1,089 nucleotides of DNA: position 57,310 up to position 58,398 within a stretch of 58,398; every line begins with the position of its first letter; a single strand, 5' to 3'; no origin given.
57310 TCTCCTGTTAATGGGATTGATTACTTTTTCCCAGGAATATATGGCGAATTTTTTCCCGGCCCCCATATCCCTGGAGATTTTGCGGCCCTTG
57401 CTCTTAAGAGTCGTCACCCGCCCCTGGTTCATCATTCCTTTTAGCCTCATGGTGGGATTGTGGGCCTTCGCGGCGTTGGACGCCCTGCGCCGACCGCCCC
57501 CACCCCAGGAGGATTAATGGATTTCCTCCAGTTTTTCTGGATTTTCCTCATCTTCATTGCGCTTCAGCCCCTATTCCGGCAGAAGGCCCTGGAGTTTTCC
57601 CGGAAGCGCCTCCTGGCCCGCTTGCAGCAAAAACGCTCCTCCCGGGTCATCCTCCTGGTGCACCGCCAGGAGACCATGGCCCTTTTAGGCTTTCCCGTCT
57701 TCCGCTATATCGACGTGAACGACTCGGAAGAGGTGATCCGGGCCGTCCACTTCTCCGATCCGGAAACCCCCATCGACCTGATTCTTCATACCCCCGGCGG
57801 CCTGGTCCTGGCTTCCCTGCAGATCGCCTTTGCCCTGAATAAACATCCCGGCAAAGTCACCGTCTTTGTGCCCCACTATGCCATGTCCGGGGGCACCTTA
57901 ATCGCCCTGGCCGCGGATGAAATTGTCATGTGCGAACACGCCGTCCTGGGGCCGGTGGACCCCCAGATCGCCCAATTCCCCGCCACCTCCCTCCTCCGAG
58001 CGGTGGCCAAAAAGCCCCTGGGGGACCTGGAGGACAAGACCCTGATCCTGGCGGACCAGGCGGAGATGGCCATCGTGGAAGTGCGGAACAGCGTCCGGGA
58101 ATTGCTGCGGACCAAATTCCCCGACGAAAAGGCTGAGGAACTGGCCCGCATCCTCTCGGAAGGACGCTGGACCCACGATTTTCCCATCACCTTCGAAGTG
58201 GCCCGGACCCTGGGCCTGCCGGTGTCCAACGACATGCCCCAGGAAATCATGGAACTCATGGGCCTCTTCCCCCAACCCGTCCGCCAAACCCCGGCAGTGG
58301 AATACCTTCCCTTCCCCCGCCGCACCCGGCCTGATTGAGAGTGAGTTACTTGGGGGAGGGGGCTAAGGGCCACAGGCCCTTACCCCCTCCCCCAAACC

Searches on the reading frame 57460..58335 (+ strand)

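Call 43: search_protein_families(library=pfam, proteins=[window:57460-58335:+], max_evalue=0.001)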
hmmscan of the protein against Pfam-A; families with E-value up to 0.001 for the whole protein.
window:57460-58335:+ (292 aa): 3 families
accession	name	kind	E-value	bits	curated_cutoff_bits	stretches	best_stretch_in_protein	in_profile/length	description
PF01972.22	SDH_protease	-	4.7e-110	367.5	31.3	1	25-288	14-277/286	ClpP-like SDH-type serine proteinase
PF25145.1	NfeD1b_N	-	7.6e-11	42.4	40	1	107-165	36-94/189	NfeD1b, N-terminal domain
PF00574.28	CLP_protease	-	2.3e-05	24.8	20.2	1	84-154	25-98/182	Clp protease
